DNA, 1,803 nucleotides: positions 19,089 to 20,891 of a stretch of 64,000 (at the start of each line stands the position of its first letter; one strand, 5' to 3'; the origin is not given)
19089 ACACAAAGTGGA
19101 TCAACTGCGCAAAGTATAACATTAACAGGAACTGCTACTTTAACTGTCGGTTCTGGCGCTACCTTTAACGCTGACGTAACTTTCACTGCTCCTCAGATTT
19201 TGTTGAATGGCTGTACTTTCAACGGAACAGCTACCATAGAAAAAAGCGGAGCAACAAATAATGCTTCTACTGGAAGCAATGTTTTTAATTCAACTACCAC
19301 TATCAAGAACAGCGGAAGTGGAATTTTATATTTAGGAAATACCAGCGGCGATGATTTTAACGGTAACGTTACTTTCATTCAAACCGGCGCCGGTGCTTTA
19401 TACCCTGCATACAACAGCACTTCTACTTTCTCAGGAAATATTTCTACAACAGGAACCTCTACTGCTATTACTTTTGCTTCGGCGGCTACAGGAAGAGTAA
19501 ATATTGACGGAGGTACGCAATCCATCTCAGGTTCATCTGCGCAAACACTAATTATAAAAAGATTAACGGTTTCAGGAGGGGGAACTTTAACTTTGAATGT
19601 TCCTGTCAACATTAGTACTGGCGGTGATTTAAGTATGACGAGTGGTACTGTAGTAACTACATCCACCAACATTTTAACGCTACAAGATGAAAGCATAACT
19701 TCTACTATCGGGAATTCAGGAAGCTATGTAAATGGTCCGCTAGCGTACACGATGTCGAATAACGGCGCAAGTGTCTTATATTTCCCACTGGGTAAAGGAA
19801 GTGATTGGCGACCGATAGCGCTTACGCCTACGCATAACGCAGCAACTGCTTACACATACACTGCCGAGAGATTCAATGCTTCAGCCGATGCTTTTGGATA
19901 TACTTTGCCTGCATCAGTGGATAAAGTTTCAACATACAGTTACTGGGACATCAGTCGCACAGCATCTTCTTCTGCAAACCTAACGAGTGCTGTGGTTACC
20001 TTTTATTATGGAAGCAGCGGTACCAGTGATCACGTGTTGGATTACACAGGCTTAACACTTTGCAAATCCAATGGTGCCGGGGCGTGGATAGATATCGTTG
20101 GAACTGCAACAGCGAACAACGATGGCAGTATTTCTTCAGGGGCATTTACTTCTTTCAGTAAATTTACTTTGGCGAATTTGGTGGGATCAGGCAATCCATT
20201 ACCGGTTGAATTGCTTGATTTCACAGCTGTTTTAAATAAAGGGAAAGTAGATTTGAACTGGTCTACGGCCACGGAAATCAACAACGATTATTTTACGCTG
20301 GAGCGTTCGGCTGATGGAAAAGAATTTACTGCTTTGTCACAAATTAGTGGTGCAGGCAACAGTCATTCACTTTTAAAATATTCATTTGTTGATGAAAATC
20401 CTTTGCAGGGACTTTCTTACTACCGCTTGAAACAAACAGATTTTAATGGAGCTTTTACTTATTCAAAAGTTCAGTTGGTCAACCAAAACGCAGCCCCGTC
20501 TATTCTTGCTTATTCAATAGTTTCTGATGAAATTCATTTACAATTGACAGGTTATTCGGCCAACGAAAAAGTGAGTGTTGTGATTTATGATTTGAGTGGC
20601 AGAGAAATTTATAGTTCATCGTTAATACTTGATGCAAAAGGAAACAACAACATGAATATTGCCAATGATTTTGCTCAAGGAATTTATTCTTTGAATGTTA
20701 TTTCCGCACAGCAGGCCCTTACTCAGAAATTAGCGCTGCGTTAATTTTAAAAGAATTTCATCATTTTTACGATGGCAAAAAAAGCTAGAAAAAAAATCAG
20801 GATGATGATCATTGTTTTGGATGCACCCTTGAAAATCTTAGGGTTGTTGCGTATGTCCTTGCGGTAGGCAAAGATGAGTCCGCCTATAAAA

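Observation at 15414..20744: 1776-aa T9SS cargo protein assembled from eight ~490-bp tandem repeats in alternating A and B types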

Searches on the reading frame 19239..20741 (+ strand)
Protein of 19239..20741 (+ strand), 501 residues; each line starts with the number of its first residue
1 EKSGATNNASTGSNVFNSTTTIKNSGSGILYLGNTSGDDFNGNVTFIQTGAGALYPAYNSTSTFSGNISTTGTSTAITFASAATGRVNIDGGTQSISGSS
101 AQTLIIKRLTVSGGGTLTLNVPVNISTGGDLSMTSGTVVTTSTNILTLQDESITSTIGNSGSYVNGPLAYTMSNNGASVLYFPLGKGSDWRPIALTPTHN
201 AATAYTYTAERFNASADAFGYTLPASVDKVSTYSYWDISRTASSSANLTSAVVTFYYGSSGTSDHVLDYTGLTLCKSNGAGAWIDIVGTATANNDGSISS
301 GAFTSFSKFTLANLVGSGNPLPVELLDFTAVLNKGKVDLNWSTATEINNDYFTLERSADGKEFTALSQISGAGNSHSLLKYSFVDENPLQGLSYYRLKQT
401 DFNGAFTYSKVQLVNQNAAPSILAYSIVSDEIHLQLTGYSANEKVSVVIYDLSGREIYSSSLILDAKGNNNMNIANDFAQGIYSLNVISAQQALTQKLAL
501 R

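Call 28: predict_structure(alignment_id=A1)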
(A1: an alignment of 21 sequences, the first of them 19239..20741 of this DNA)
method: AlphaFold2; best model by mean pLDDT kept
length: 501 residues; sequences in the alignment: 21
mean_pLDDT: 86.4   pTM: 0.62
mean pLDDT of the five models: 86.4, 85.7, 85.5, 85.4, 85.2
residues with pLDDT >= 90: 261; 70-90: 197; 50-70: 38; < 50: 5
segments of 3 or more residues with pLDDT < 50: 318-321
pLDDT, mean of each block of 10 residues (from residue 1): 93 95 94 96 94 94 96 85 93 89 85 91 90 91 92 71 93 91 85 92 92 84 77 90 86 82 62 87 83 81 92 64 75 87 80 91 93 81 91 90 78 77 80 87 90 90 86 84 90 85 68
secondary structure, 60 per line:
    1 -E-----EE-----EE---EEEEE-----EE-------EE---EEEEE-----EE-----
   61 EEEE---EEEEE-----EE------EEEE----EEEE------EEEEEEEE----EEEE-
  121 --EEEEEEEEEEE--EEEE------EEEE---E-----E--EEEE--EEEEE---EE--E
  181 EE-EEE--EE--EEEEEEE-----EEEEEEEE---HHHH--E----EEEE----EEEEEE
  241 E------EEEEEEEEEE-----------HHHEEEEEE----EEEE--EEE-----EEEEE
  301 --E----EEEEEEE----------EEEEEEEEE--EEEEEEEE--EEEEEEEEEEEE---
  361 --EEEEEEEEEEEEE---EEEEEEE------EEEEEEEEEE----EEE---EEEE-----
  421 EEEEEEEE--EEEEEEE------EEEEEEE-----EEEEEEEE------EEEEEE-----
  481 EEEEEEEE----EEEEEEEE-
elements in order: E20-24 E44-48 E61-64 E68-72 E86-89 E94-97 E104-111 E116-119 E123-133 E136-139 E146-149 E162-165 E168-172 E180-182 E184-186 E193-199 E205-212 H216-219 E227-230 E235-241 E248-257 E272-277 E282-285 E288-290 E296-300 E308-314 E325-333 E336-343 E346-357 E363-375 E379-385 E392-401 E406-408 E412-415 E421-428 E431-437 E444-450 E456-463 E470-475 E481-488 E493-500
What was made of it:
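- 19737..20201 (+): Conserved all-beta (sandwich-like) domain (aa ~1442-1596) with no family assignment. AF2, call 28.
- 20469..20744 (+): T9SS type A C-terminal sorting domain (aa ~1686-1776) and stop codon. AF2 predicts seven strands at aa 1696-1775 (call 28).
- On T9SS type A cargo: AF2 predicts seven strands over aa 1696-1775 with pLDDT about 85-90 (call 28).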

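Call 32: fold_search(model_id=the predicted structure, library=pdb)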
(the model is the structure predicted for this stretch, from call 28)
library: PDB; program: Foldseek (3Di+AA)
matches with E <= 10: 1709; with E <= 0.001: 113
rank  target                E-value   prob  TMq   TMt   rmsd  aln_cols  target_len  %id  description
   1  7zhj_b                1.7e-06  1.00  0.16  0.10  22.1       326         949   13  Tail tip of siphophage T5 : tip proteins (released 2023-02-08)
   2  7mrk_D                4.3e-06  1.00  0.20  0.29  14.7       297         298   12  Chicken CNTN4 APP complex (released 2022-01-05)
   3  7mrq                  1.0e-05  1.00  0.21  0.31  13.2       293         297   13  Chicken CNTN4 FN1-FN3 domains with T751A, V752A, Y781A, E786A mutations (released 2022-01-05)
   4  5e7l                  1.0e-05  1.00  0.18  0.27  15.6       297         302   10  Crystal structure of mouse CNTN2 FN1-FN3 domains (released 2016-08-31)
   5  5e53_D                1.3e-05  1.00  0.19  0.28  15.3       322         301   13  Crystal structure of chicken CNTN1 FN1-FN3 domains (released 2016-08-31)
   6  4hsa_C                2.0e-05  1.00  0.16  0.26  12.4       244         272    9  Structure of interleukin 17a in complex with il17ra receptor (released 2013-05-22)
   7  4hsa_F                2.1e-05  1.00  0.16  0.26  12.3       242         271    8  Structure of interleukin 17a in complex with il17ra receptor (released 2013-05-22)
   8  5e53_A                2.2e-05  1.00  0.19  0.29  14.3       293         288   11  Crystal structure of chicken CNTN1 FN1-FN3 domains (released 2016-08-31)
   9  8iyk_F                2.5e-05  1.00  0.19  0.13  26.9       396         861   10  Tail tip conformation 1 of phage lambda tail (released 2023-10-18)
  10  5e53_C                2.6e-05  1.00  0.19  0.28  13.7       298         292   11  Crystal structure of chicken CNTN1 FN1-FN3 domains (released 2016-08-31)
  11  6tpu_B                3.0e-05  1.00  0.19  0.38   8.4       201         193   11  Crystal structures of FNIII domain three and four of the human leucocyte common antigen-related protein, LAR (released 2020-05-13)
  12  6tpu_A                3.1e-05  1.00  0.19  0.38   8.5       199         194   11  Crystal structures of FNIII domain three and four of the human leucocyte common antigen-related protein, LAR (released 2020-05-13)
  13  8xk1_B                4.0e-05  1.00  0.21  0.15  20.5       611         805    9  Cryo-EM structure of human insulin receptor bound to 4 IGF-I (released 2024-12-25)
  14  5e53_B                4.2e-05  1.00  0.19  0.29  13.9       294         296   14  Crystal structure of chicken CNTN1 FN1-FN3 domains (released 2016-08-31)
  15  6za2_A                4.4e-05  1.00  0.16  0.08  28.7       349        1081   12  Crystal structure of dimeric latent PorU from Porphyromonas gingivalis (released 2021-09-29)
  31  6za2_B                1.2e-04  1.00  0.16  0.08  28.7       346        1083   11  Crystal structure of dimeric latent PorU from Porphyromonas gingivalis (released 2021-09-29)
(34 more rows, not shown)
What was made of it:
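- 20202..20468 (+): FN3/Ig-like 'LPVELL...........' domain (aa ~1597-1685). AF2 beta-sandwich, with Foldseek hits to tandem FN3 domains (calls 28, 32).
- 20469..20744 (+): PorU (6za2) is among the Foldseek hits (call 32).
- On T9SS type A cargo: PorU, which carries its own C-terminal domain, is among the Foldseek hits (call 32).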

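Call 44: find_related_loci(query=A1, collection=genome_contigs, flank=10000)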
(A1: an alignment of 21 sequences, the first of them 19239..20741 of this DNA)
Query A1 (501 aa) in genome_contigs; peptide patterns used: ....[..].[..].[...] (x = any residue, [..] = any of these).
600 stretches matched a pattern (row limit reached: there are more); 597 encode a relative of the query (tblastn E <= 1e-3); the best 80 are kept; 80 distinct loci.
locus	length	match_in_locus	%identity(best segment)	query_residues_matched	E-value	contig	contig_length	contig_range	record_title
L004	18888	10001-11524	46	26-501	1e-120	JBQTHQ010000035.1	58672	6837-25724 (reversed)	MAG: Bacteroidota bacterium isolate SAW253 c_000000521269, whole genome shotgun sequence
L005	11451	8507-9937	41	24-463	6e-91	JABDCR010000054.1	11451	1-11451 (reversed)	MAG: Bacteroidetes bacterium isolate BWMinHeated_Nextera92_MAG1 3300020830.a:Ga0207160_1077, whole genome shotgun sequen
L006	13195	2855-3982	41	129-501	2e-78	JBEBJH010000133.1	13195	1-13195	MAG: Cyclobacteriaceae bacterium isolate SF2_4 NODE_1922_length_13195_cov_7.146304, whole genome shotgun sequence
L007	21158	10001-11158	40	111-501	3e-77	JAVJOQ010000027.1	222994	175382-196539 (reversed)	MAG: Cyclobacteriaceae bacterium isolate A1-SPW-26 k141_34142, whole genome shotgun sequence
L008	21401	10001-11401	37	2-485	3e-76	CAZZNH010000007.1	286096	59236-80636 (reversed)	MAG TPA_asm: uncultured Ohtaekwangia sp. isolate SRP287453_co1_322 genome assembly, contig: NODE_15_length_286096_cov_9.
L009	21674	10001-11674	39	2-415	1e-68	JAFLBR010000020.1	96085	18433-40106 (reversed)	MAG: Cytophagales bacterium isolate UWPOB_CYTO2 gnl_X_AECHOMIF_20, whole genome shotgun sequence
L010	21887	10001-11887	37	12-501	5e-68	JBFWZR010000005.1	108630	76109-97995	MAG: Cyclobacteriaceae bacterium isolate CA_2019_TPBS_192 NODE_1599_length_108630_cov_4.844096_TPBS, whole genome shotgu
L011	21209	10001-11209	41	2-415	2e-67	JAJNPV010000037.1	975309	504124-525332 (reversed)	MAG: Ohtaekwangia sp. isolate MAG_016 k141_96940, whole genome shotgun sequence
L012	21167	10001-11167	37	94-491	3e-65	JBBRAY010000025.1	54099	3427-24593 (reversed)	MAG: Bacteroidia bacterium isolate Co_metawrap_2317 Cmw_2317_k141_26946946_length_54099_cov_12.0000, whole genome shotgu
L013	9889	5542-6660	38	94-477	2e-64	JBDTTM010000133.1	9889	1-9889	MAG: Bacteroidota bacterium isolate cluster3_bin.296 NODE_31644_length_9889_cov_8.234391, whole genome shotgun sequence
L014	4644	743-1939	38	94-500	7e-63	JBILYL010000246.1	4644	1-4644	MAG: Bacteroidia bacterium isolate ME2019-02-15D0_3300044639_group8_bin100 Rohwer_bin406_scaffold_11508_c1, whole genome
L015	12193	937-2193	35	81-501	3e-62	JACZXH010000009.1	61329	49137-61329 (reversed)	MAG: Bacteroidetes bacterium isolate B22T3L14 B22T3L14_NODE171, whole genome shotgun sequence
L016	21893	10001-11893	34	2-501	1e-60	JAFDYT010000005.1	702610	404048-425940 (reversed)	MAG: Bacteroidetes bacterium isolate SZAS-61 BACT-AMP-13__5__length-702610, whole genome shotgun sequence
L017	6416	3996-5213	38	98-500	7e-61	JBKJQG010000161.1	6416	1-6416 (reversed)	MAG: Bacteroidia bacterium isolate ant_bin.490 k117_4651375, whole genome shotgun sequence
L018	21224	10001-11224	34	78-498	3e-55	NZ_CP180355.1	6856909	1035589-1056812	MAG: Imperialibacter sp. isolate tig00000051 chromosome, complete genome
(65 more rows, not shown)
